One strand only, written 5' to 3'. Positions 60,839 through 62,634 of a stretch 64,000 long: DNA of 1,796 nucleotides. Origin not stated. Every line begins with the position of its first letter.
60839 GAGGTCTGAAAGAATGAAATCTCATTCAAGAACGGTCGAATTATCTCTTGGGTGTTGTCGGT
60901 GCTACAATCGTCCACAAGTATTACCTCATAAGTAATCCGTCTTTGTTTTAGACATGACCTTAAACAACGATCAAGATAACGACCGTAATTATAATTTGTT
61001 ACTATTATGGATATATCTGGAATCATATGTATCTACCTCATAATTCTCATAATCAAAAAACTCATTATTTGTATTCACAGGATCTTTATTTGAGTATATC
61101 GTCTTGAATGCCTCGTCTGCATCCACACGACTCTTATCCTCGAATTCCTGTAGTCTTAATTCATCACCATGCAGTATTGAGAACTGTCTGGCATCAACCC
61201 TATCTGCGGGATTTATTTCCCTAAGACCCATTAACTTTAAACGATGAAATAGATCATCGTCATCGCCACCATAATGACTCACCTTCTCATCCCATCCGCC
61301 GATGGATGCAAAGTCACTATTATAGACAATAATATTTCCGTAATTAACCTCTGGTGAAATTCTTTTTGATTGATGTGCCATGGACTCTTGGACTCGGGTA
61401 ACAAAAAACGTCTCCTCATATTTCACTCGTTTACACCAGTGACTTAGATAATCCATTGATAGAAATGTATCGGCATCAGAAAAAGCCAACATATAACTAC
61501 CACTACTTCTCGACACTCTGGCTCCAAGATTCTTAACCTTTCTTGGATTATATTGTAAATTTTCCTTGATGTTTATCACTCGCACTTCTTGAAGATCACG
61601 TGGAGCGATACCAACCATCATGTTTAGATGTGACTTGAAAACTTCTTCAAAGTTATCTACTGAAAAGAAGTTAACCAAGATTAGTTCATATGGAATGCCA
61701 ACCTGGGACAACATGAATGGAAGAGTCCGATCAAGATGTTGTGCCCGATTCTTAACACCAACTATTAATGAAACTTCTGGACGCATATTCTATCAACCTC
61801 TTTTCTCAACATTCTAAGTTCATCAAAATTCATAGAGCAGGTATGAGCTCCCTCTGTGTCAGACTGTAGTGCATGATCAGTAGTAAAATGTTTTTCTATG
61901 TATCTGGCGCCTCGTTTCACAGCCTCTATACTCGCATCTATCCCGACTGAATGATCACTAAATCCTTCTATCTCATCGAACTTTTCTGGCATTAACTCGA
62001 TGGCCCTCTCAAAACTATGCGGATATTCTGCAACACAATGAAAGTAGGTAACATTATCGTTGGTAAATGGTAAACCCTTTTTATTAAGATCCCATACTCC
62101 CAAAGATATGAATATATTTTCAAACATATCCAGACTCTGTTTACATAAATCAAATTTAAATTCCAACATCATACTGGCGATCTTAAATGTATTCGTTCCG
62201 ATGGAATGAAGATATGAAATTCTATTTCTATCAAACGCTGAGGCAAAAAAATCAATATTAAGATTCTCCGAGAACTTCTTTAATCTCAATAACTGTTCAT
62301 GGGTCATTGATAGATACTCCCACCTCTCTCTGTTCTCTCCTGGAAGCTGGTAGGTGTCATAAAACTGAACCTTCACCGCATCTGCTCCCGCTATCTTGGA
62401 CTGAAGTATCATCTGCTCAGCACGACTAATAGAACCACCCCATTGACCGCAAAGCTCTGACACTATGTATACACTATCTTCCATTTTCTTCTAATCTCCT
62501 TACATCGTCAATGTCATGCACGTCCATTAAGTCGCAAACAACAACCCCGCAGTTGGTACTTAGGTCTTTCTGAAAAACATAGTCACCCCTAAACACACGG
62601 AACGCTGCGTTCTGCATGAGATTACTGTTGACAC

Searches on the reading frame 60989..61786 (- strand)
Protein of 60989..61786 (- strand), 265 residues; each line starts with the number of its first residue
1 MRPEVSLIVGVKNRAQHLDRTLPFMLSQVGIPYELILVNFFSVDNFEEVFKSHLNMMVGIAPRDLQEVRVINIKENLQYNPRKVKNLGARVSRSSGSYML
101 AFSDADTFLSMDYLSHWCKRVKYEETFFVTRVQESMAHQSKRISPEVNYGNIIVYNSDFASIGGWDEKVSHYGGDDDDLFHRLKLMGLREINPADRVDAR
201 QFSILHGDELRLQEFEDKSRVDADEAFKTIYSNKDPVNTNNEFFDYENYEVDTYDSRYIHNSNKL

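Call 10: search_protein_families(library=pfam, max_evalue=0.01, proteins=[window:60989-61786:-])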
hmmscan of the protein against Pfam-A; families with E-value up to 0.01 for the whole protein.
window:60989-61786:- (265 aa): 5 families
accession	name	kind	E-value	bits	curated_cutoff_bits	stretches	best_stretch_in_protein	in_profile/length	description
PF10111.15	Glyco_tranf_2_2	-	7.6e-09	35.9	27.3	1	122-185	136-201/276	Glycosyltransferase like family 2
PF02709.20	Glyco_transf_7C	-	7.2e-08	32.4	23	1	150-192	22-64/78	N-terminal domain of galactosyltransferase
PF00535.33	Glycos_transf_2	-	1.4e-06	28.7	23.3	1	6-133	1-117/168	Glycosyl transferase family 2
PF08943.16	CsiD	-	0.0044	16.7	27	1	74-160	189-270/294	CsiD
PF05679.22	CHGN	-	0.0083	15.4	23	0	147-182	425-460/512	Chondroitin N-acetylgalactosaminyltransferase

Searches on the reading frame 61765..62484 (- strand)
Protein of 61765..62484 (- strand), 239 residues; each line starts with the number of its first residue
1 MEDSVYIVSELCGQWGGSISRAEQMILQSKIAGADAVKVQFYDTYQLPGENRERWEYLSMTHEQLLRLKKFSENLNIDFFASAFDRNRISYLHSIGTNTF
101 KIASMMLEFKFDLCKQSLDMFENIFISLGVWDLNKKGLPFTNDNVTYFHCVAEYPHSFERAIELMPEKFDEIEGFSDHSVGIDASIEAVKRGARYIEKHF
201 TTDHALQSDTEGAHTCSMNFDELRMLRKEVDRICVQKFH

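Call 10: search_protein_families(library=pfam, max_evalue=0.01, proteins=[window:61765-62484:-])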
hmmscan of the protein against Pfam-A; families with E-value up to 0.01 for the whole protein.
window:61765-62484:- (239 aa): 1 family
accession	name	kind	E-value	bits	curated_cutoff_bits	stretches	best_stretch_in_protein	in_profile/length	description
PF03102.20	NeuB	-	8.1e-35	120.9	22.1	1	25-233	1-232/241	NeuB family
